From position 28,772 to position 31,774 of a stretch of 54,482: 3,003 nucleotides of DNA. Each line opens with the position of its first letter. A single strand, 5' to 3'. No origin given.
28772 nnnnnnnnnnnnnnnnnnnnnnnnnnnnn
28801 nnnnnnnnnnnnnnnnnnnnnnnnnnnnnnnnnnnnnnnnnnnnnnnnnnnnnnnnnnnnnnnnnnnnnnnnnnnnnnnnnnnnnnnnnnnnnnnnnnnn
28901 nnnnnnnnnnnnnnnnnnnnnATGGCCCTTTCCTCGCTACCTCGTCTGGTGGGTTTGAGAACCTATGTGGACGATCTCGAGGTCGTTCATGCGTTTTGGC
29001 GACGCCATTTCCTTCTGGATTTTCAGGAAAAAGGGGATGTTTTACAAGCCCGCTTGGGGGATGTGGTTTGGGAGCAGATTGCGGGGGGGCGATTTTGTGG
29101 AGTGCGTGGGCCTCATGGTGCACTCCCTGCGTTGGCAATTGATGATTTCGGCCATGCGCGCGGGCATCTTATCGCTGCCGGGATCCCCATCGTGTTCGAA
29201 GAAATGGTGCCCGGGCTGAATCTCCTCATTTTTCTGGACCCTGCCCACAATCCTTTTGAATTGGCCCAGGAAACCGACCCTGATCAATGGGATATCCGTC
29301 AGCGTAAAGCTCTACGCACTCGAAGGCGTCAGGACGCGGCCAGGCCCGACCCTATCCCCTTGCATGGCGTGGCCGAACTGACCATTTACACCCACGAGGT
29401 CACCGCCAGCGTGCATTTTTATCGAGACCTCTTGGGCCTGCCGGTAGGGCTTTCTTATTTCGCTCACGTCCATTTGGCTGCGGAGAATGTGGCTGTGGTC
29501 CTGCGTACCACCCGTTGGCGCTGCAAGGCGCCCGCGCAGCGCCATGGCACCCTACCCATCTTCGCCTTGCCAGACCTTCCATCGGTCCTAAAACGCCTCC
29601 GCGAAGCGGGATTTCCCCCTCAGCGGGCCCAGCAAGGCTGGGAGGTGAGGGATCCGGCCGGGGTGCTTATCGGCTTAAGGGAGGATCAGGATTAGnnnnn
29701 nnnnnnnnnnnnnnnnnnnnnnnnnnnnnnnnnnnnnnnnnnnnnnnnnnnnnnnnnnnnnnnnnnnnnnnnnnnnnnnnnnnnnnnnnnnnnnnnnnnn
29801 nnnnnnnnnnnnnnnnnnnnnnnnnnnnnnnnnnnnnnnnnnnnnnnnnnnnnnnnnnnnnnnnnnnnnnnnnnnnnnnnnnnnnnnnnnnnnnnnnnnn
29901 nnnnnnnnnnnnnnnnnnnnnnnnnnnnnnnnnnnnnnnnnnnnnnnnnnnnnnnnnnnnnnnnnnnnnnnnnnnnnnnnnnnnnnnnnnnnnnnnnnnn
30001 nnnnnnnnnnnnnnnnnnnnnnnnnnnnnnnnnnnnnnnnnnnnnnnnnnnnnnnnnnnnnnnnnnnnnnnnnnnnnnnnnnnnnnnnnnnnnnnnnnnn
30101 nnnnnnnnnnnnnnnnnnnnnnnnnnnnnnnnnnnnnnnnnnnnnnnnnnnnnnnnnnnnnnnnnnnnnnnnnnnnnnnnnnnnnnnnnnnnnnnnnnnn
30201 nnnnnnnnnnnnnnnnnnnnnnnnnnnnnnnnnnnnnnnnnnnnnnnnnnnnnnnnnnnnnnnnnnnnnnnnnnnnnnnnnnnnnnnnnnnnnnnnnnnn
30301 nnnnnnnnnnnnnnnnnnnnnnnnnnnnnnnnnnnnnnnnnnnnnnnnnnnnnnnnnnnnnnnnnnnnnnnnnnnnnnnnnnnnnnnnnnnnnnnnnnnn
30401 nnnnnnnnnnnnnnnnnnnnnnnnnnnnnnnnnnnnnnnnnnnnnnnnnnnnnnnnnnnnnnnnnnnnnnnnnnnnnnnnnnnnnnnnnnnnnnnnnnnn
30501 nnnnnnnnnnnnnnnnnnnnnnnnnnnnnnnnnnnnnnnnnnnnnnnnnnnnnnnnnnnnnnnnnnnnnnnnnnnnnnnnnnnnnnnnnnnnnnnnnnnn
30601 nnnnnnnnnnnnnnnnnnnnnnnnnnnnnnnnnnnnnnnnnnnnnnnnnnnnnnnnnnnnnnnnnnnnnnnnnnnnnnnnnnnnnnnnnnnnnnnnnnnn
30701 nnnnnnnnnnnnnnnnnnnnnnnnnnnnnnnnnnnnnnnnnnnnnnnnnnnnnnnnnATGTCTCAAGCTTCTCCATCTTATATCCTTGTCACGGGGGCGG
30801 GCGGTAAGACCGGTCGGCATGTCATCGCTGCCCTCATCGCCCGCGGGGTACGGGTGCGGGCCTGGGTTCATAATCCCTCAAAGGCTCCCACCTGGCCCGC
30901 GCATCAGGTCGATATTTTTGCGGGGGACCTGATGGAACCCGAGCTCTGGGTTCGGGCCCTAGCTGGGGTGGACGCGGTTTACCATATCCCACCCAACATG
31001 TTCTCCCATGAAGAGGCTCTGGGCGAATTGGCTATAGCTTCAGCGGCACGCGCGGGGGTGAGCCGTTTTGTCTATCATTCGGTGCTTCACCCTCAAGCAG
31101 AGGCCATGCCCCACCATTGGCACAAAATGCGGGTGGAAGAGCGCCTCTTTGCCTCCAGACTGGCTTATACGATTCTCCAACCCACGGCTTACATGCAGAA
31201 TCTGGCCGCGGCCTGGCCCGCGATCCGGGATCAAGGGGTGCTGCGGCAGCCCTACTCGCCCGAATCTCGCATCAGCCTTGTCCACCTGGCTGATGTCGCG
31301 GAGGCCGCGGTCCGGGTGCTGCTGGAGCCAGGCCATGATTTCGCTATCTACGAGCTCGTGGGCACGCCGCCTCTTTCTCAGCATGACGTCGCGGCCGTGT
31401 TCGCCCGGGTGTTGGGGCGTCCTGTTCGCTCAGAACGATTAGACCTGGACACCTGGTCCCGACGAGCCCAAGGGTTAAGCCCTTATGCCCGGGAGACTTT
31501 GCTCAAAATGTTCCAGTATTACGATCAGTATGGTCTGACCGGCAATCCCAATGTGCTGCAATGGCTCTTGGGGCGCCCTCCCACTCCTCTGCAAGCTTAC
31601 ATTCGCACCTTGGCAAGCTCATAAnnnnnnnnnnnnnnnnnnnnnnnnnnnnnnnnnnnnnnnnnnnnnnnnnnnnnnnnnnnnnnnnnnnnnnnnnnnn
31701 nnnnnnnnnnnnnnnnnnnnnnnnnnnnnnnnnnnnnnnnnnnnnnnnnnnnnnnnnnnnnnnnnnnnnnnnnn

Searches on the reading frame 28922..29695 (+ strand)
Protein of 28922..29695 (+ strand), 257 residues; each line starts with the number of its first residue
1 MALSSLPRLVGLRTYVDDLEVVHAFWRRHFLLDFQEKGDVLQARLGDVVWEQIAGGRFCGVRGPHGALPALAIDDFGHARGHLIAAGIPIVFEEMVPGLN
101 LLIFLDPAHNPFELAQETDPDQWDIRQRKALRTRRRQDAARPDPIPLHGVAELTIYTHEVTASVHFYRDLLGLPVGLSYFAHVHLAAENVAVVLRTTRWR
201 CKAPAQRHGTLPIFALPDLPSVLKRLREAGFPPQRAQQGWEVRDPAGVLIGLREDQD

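Call 34: search_protein_families(library=pfam, proteins=[window:28922-29695:+], max_evalue=0.001)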
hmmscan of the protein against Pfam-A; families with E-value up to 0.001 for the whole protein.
window:28922-29695:+ (257 aa): 1 family
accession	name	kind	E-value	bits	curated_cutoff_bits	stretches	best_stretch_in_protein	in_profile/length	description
PF00903.31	Glyoxalase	-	1.4e-06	29.1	20.6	0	151-250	3-119/121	Glyoxalase/Bleomycin resistance protein/Dioxygenase superfamily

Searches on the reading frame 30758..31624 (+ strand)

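Call 34: search_protein_families(library=pfam, proteins=[window:30758-31624:+], max_evalue=0.001)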
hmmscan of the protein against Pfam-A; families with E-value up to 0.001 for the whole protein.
window:30758-31624:+ (288 aa): 4 families
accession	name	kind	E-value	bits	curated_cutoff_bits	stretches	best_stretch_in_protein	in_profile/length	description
PF05368.20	NmrA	-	7.9e-34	118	27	1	7-262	3-274/298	NmrA-like family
PF13460.12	NAD_binding_10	-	2.1e-21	77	27.2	1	13-191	1-184/184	NAD(P)H-binding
PF01370.27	Epimerase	-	1.1e-12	48.4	20.9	1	9-108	1-114/240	NAD dependent epimerase/dehydratase family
PF01073.25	3Beta_HSD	-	0.00029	20.4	22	1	10-78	1-74/280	3-beta hydroxysteroid dehydrogenase/isomerase family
